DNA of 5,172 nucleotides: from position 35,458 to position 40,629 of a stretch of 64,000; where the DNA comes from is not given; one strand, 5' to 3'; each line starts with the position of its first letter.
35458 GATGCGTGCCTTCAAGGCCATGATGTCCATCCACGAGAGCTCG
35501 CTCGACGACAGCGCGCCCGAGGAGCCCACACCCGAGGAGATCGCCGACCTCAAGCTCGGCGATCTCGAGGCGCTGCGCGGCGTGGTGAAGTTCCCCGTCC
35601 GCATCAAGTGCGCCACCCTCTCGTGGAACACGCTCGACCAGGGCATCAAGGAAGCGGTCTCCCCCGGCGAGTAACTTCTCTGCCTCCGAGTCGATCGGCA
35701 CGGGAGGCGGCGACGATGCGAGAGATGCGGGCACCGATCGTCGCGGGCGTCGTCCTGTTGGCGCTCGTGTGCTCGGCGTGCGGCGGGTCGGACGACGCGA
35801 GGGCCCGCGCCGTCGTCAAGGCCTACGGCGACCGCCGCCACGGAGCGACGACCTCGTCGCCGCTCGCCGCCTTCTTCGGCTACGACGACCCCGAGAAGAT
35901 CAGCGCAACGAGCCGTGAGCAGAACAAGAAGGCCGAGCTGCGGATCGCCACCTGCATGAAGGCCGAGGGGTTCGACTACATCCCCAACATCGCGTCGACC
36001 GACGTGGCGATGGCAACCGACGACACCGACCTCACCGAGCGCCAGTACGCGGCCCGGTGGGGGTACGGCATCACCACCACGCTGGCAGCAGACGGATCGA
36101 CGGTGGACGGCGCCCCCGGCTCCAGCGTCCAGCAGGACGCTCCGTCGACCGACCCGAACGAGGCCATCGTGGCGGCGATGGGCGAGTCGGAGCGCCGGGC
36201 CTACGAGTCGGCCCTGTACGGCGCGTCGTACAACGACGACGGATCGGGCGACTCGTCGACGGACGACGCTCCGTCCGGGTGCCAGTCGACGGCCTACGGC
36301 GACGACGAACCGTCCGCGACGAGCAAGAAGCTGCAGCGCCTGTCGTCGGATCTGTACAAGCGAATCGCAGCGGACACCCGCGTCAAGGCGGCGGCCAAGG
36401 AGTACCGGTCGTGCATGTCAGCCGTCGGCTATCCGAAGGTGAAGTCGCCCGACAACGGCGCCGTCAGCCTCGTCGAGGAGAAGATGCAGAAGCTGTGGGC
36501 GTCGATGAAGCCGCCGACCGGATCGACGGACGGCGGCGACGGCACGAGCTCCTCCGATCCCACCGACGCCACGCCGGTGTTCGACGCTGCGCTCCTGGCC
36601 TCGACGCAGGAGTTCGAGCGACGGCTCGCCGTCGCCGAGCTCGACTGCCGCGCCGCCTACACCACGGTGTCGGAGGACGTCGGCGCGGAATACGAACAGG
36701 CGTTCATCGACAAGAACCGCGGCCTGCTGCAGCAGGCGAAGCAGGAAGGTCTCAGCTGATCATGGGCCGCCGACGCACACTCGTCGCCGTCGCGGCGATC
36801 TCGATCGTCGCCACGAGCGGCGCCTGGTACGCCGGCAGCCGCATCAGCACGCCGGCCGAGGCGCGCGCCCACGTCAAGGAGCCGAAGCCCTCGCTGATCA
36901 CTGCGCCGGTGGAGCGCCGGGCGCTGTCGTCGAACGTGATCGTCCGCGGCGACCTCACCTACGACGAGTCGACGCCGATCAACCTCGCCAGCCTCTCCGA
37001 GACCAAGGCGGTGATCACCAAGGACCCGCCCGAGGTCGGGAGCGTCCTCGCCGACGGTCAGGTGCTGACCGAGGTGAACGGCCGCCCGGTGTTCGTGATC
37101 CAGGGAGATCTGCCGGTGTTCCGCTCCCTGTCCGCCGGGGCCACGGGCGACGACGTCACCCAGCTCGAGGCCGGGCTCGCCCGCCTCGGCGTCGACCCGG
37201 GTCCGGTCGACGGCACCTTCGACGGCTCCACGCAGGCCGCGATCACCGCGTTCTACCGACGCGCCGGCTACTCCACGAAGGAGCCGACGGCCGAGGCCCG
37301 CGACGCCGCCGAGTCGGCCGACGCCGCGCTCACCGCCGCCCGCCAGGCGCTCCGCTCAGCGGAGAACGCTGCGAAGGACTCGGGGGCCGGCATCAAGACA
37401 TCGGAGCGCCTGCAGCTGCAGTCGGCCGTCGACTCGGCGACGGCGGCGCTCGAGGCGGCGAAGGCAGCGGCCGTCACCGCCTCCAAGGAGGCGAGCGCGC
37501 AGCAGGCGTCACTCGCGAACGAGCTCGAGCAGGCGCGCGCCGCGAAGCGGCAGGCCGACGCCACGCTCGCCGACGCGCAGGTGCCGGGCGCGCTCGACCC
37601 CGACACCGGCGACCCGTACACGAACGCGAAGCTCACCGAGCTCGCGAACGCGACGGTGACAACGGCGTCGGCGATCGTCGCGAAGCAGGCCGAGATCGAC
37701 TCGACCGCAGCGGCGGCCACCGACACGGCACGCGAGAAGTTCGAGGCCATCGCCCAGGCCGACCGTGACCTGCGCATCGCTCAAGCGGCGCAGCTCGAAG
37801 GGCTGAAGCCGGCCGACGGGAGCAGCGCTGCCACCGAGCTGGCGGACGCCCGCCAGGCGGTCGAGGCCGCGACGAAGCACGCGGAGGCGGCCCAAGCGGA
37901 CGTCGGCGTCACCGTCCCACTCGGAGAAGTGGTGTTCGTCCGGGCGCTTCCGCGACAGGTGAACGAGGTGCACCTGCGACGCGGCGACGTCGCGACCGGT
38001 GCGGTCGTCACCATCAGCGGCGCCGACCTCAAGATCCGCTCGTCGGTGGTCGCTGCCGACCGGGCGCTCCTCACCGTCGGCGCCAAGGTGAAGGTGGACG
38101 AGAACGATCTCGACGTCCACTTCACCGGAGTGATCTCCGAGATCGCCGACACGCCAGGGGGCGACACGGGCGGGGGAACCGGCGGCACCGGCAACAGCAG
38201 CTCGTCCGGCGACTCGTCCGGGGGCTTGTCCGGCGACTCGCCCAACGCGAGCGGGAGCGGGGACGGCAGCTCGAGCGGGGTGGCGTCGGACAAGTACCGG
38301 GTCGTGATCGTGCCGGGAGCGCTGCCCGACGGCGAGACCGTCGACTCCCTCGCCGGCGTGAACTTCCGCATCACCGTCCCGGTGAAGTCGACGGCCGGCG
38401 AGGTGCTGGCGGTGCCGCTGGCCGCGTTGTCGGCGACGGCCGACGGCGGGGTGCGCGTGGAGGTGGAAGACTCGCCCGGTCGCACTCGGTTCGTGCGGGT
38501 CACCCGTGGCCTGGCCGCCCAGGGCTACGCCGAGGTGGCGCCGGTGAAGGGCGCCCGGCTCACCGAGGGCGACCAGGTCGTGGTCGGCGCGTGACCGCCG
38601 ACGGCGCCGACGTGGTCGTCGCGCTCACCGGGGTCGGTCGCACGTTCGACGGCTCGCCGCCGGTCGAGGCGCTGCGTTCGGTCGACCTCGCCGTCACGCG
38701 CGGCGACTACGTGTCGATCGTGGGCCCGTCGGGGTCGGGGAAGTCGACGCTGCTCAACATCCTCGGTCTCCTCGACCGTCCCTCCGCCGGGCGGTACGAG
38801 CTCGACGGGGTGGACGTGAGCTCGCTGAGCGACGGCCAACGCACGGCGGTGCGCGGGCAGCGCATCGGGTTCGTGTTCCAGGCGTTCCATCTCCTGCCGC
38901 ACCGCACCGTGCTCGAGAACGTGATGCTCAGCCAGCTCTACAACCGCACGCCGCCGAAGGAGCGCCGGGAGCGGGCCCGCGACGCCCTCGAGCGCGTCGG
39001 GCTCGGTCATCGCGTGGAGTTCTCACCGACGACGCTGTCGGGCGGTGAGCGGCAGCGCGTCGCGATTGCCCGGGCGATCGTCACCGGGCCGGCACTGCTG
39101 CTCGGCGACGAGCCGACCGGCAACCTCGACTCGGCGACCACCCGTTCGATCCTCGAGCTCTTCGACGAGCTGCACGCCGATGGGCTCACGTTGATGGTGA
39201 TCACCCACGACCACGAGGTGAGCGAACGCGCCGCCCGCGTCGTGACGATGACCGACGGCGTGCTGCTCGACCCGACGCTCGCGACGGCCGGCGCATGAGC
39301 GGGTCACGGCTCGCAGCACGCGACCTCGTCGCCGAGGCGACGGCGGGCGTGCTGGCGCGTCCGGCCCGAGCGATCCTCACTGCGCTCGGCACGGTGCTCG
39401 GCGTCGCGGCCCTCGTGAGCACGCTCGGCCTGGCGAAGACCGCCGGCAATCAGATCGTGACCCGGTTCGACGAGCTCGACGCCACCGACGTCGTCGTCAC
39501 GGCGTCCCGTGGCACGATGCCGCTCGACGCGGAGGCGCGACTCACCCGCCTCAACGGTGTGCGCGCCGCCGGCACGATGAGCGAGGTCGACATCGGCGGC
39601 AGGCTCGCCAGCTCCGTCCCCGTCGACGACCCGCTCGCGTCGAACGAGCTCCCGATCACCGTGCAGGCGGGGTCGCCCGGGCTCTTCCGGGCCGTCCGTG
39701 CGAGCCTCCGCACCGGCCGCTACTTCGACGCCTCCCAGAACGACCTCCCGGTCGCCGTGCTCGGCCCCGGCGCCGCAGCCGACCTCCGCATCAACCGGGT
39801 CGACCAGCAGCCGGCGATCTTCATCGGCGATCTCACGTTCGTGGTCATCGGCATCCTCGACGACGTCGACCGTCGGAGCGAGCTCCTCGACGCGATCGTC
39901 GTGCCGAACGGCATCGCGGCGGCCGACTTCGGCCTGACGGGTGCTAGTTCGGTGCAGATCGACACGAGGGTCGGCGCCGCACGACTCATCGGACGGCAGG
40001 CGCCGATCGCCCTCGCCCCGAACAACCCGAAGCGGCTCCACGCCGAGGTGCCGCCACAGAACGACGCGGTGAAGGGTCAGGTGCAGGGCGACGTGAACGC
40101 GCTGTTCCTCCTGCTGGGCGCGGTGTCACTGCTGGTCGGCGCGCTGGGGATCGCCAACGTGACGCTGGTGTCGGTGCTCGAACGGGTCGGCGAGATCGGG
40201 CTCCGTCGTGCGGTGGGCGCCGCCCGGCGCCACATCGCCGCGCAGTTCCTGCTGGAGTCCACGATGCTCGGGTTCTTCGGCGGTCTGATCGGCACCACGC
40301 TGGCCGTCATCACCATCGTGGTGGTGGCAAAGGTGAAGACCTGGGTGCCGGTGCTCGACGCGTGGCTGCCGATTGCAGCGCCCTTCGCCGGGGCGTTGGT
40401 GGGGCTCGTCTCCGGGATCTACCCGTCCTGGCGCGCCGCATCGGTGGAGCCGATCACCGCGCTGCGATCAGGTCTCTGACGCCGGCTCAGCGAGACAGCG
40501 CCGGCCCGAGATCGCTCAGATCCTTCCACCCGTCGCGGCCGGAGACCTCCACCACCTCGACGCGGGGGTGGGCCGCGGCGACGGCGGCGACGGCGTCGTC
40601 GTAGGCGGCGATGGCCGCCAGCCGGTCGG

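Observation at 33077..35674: Second, separate sufC-sufS-sufU cluster behind an AT-rich inverted repeat; two sufC paralogues and no sufT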

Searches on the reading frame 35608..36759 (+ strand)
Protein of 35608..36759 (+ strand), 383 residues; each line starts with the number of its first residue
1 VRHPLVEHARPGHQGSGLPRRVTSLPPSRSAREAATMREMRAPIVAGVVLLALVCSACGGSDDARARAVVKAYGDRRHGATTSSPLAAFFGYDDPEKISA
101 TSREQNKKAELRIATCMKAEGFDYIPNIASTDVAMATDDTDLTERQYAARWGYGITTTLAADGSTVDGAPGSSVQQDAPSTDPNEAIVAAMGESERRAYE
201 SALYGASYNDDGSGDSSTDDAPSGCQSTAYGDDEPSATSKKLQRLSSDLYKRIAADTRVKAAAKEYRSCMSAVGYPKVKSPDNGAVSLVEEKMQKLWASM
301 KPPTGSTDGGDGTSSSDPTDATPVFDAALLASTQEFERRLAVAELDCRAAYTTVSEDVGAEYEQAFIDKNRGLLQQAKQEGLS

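Call 8: search_protein_families(library=pfam, proteins=[window:35608-36759:+])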
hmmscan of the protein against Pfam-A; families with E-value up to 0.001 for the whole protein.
window:35608-36759:+ (383 aa): 0 families

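Call 77: search_protein_families(library=ncbifam, proteins=[window:35716-36759:+], max_evalue=0.00001)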
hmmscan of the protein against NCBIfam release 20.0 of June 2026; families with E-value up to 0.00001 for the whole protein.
window:35716-36759:+ (347 aa): 0 families

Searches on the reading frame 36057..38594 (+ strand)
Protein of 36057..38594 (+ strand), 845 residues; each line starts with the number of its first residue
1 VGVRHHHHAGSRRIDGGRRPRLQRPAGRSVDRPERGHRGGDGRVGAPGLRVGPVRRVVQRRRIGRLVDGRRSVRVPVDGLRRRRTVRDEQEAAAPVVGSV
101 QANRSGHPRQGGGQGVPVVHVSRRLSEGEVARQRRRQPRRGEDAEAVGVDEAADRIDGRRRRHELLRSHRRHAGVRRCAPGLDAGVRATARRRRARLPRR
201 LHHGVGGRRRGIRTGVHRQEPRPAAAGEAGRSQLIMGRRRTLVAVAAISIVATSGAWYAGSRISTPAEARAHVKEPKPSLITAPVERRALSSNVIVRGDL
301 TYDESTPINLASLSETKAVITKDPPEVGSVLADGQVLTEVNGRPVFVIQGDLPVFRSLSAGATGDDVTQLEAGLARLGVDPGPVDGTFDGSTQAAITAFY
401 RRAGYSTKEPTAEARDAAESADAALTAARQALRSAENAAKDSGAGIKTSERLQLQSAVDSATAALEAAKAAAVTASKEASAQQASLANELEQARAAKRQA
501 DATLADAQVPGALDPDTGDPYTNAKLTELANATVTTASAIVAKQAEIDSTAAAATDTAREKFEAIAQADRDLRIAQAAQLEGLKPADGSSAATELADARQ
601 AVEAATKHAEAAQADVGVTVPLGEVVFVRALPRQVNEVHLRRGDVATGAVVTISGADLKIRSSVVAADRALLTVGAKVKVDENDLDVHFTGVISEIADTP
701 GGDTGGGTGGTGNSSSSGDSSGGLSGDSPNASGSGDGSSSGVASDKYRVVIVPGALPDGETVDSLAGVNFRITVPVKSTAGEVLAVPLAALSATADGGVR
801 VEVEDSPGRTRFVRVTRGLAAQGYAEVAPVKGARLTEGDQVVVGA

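Call 8: search_protein_families(library=pfam, proteins=[window:36057-38594:+])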
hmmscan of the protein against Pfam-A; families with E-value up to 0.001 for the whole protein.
window:36057-38594:+ (845 aa): 1 family
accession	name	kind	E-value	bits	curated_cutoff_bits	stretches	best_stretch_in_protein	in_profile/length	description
PF01471.23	PG_binding_1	-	8.4e-08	32.7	23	1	363-404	1-42/57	Putative peptidoglycan binding domain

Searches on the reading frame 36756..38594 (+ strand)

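Call 77: search_protein_families(library=ncbifam, proteins=[window:36756-38594:+], max_evalue=0.00001)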
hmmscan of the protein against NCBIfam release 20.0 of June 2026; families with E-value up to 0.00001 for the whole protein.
window:36756-38594:+ (612 aa): 1 family
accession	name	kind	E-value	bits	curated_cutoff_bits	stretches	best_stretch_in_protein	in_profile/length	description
TIGR02869.1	spore_SleB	equivalog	6.8e-06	26.1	236.5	0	125-174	7-56/201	spore cortex-lytic enzyme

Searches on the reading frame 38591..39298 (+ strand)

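Call 8: search_protein_families(library=pfam, proteins=[window:38591-39298:+])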
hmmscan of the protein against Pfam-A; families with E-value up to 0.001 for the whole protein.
window:38591-39298:+ (235 aa): 4 families
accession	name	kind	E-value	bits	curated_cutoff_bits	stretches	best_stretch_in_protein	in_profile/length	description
PF00005.33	ABC_tran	-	2.3e-33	116.1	25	1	28-176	1-136/137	ABC transporter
PF13304.12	AAA_21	-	5e-10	40.4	27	2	130-207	220-299/304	AAA domain, putative AbiEii toxin, Type IV TA system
PF02463.25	SMC_N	-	6.8e-07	29.4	40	0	141-221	129-212/220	RecF/RecN/SMC N terminal domain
PF13555.12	AAA_29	-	0.00022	21.4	27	1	35-55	19-39/61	P-loop containing region of AAA domain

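Call 77: search_protein_families(library=ncbifam, proteins=[window:38591-39298:+], max_evalue=0.00001)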
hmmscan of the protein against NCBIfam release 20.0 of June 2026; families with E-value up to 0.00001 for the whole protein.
window:38591-39298:+ (235 aa): 186 families (the best 25 are shown)
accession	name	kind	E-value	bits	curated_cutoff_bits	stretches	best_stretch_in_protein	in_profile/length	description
TIGR02211.1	LolD_lipo_ex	equivalog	2.5e-67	226.7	307.75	1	20-225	13-219/221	lipoprotein-releasing ABC transporter ATP-binding protein LolD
NF038007.1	ABC_ATP_DarD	equivalog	2.2e-64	216.9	375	1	26-225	19-218/218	darobactin export ABC transporter ATP-binding protein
NF007826.0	PRK10535.1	equivalog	2.3e-62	211.2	966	1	11-227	6-223/648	macrolide ABC transporter ATP-binding protein/permease MacB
TIGR02673.1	FtsE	equivalog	6.2e-62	209.1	264.85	1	12-223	4-213/214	cell division ATP-binding protein FtsE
NF008639.0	PRK11629.1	equivalog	1.4e-59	201.3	360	1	20-227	18-226/234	lipoprotein-releasing ABC transporter ATP-binding protein LolD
TIGR03608.1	L_ocin_972_ABC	subfamily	1.1e-56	191.6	254.85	1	26-220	12-206/206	putative bacteriocin export ABC transporter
NF007879.0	PRK10584.1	equivalog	4e-53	180.5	336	1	22-226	20-225/228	putative ABC transporter ATP-binding protein YbbA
TIGR02982.1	heterocyst_DevA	subfamily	3.6e-51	173.9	295.8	1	26-225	19-219/220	ABC exporter ATP-binding subunit, DevA family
TIGR02314.1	ABC_MetN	equivalog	2.2e-48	165.1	499.7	1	17-223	9-217/343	methionine ABC transporter ATP-binding protein MetN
TIGR01186.1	proV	subfamily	3.9e-47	161.1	326.6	1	27-224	8-207/363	betaine/proline/choline family ABC transporter ATP-binding protein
NF007027.0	PRK09493.1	equivalog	3.3e-46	157.6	379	1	24-223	13-212/240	glutamine ABC transporter ATP-binding protein GlnQ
NF008428.0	PRK11264.1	equivalog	6.9e-45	153.2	406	1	26-227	17-224/250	L-cystine ABC transporter ATP-binding protein TcyN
TIGR02315.1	ABC_phnC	equivalog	1.6e-43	148.9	266.1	1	25-224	15-223/243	phosphonate ABC transporter ATP-binding protein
NF006987.0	PRK09452.1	equivalog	6.1e-42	143.6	482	1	6-225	14-226/378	spermidine/putrescine ABC transporter ATP-binding protein PotA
TIGR00968.1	3a0106s01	subfamily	6.4e-42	143.7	342.75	1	25-224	13-208/237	sulfate ABC transporter ATP-binding protein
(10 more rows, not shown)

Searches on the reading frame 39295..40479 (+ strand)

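Call 8: search_protein_families(library=pfam, proteins=[window:39295-40479:+])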
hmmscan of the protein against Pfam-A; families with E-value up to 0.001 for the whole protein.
window:39295-40479:+ (394 aa): 2 families
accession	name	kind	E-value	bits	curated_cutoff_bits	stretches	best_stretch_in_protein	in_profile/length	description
PF02687.27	FtsX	-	4.5e-17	62.6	25.5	1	273-386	2-120/120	FtsX-like permease C-terminal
PF12704.14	MacB_PCD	-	1.5e-14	55.2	27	1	27-209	2-173/207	MacB-like periplasmic core domain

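Call 77: search_protein_families(library=ncbifam, proteins=[window:39295-40479:+], max_evalue=0.00001)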
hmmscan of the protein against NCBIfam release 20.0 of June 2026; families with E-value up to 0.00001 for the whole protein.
window:39295-40479:+ (394 aa): 7 families
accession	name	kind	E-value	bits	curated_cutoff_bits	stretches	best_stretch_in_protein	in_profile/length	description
TIGR03434.1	ADOP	subfamily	6.4e-24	84.1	622.3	1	78-392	480-802/803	ADOP family duplicated permease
NF007826.0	PRK10535.1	equivalog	1e-18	67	966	1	270-390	523-645/648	macrolide ABC transporter ATP-binding protein/permease MacB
NF008076.0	PRK10814.1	exception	4.6e-09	35.8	473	1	266-391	263-397/399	lipoprotein-releasing ABC transporter permease subunit LolC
NF038346.1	FtsX_actino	exception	9.7e-08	31.7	250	1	268-347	180-255/308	permease-like cell division protein FtsX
TIGR02212.1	lolCE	equivalog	1.7e-06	27.3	362.45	0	268-351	267-349/411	lipoprotein-releasing ABC transporter permease subunit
NF038347.1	FtsX_Gpos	exception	3.1e-06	26.8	225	1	283-341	183-241/296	permease-like cell division protein FtsX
TIGR00439.2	FtsX_Gneg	equivalog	1e-05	24.9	255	0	270-346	173-246/292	permease-like cell division protein FtsX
